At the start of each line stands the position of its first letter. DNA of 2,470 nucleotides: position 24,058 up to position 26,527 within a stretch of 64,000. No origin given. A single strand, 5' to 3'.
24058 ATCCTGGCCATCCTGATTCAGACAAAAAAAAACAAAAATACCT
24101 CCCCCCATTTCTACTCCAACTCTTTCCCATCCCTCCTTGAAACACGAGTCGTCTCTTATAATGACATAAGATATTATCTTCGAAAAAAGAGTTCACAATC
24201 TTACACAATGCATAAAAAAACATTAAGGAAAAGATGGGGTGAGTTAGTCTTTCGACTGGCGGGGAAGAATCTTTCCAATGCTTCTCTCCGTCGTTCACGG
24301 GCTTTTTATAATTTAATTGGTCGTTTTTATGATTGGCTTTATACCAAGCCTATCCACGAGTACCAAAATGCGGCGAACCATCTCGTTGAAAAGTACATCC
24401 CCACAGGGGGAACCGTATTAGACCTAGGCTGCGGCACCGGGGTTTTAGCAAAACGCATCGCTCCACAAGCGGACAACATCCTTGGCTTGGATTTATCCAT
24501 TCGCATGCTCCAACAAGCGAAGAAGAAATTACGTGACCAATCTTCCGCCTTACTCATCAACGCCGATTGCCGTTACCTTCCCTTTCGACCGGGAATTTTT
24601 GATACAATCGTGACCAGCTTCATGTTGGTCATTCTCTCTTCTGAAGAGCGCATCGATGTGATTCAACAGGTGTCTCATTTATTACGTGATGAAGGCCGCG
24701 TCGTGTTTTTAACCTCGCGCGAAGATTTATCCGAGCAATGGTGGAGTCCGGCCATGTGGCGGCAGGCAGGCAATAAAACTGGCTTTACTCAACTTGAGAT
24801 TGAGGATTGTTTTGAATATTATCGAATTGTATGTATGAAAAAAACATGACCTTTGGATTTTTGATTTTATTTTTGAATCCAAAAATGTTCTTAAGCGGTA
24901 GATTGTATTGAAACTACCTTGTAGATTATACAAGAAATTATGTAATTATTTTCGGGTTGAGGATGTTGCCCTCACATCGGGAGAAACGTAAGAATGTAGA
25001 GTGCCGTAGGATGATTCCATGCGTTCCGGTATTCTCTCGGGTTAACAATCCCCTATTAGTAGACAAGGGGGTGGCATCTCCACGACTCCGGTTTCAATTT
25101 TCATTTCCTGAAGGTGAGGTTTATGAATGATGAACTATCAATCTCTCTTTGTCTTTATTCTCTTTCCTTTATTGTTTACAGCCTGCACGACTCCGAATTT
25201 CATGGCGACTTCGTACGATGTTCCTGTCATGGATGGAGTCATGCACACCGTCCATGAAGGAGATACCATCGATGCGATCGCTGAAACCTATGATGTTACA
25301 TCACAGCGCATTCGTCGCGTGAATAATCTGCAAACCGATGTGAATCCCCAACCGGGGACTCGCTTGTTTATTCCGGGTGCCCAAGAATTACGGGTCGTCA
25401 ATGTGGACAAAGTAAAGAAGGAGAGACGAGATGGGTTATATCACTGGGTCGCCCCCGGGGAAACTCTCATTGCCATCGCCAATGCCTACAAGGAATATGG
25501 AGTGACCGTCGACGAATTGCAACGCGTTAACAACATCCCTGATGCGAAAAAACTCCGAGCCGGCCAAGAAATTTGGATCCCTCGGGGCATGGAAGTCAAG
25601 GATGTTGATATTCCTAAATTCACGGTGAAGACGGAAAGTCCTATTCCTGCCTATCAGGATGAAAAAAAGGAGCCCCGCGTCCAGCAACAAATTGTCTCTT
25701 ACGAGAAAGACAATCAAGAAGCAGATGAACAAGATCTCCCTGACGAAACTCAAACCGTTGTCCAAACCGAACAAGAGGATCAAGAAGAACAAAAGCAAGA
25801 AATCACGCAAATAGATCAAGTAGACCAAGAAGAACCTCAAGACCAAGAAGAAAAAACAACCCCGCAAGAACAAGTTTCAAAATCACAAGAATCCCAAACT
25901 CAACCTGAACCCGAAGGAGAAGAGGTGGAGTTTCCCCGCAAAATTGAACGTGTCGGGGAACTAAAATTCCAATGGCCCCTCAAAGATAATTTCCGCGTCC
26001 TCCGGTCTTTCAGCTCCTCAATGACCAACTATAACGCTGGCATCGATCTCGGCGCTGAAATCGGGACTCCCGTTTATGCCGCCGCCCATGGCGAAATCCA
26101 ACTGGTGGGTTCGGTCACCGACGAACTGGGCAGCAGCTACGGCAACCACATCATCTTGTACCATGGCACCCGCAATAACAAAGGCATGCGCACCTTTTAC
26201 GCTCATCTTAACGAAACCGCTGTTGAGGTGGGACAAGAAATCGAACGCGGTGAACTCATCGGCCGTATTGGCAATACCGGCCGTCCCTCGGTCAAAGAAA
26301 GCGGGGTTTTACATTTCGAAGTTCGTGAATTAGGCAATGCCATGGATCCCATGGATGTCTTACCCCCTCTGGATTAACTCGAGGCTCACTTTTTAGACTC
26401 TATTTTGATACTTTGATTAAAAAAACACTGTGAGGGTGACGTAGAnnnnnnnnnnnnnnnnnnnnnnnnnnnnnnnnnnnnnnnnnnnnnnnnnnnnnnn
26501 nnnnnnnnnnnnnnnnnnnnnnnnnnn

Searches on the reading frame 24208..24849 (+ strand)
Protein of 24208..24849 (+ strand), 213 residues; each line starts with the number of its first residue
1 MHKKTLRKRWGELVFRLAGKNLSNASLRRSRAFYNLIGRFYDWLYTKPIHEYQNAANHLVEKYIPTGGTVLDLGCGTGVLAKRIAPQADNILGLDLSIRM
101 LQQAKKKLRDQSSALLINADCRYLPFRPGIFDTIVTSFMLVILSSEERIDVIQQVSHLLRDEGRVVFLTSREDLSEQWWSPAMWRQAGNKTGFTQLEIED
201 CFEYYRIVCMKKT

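Call 39: search_protein_families(library=pfam, proteins=[window:24208-24849:+], max_evalue=0.00001)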
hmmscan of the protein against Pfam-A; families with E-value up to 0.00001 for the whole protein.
window:24208-24849:+ (213 aa): 9 families
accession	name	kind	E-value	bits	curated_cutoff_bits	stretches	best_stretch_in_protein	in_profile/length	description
PF13649.12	Methyltransf_25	-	6.3e-19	68.9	27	1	70-163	1-97/97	Methyltransferase domain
PF08241.18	Methyltransf_11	-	2e-15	57.6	21.2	1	71-167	1-95/95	Methyltransferase domain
PF08242.18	Methyltransf_12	-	2.4e-13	51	30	1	71-165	1-98/98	Methyltransferase domain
PF13847.12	Methyltransf_31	-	9.6e-13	48.5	27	1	67-175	4-119/145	Methyltransferase domain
PF13489.12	Methyltransf_23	-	1.6e-11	44.7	27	1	54-187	7-138/164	Methyltransferase domain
PF01209.24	Ubie_methyltran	-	5.9e-09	36.1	20.1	1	66-169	47-153/233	ubiE/COQ5 methyltransferase family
PF05401.17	NodS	-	2.3e-08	34.5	24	1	67-178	44-155/201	Nodulation protein S (NodS)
PF05175.20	MTS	-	9.7e-07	29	23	1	60-136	24-104/170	Methyltransferase small domain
PF02353.26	CMAS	-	3.2e-06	27.1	27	1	64-169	60-166/273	Mycolic acid cyclopropane synthetase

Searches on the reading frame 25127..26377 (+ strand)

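Call 39: search_protein_families(library=pfam, proteins=[window:25127-26377:+], max_evalue=0.00001)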
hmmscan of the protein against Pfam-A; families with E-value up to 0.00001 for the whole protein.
window:25127-26377:+ (416 aa): 2 families
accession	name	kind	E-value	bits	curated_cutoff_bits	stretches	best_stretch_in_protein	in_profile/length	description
PF01476.26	LysM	-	2.1e-25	88.8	20.9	2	108-152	3-43/43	LysM domain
PF01551.29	Peptidase_M23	-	3.6e-23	82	28.7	1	302-408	2-96/96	Peptidase family M23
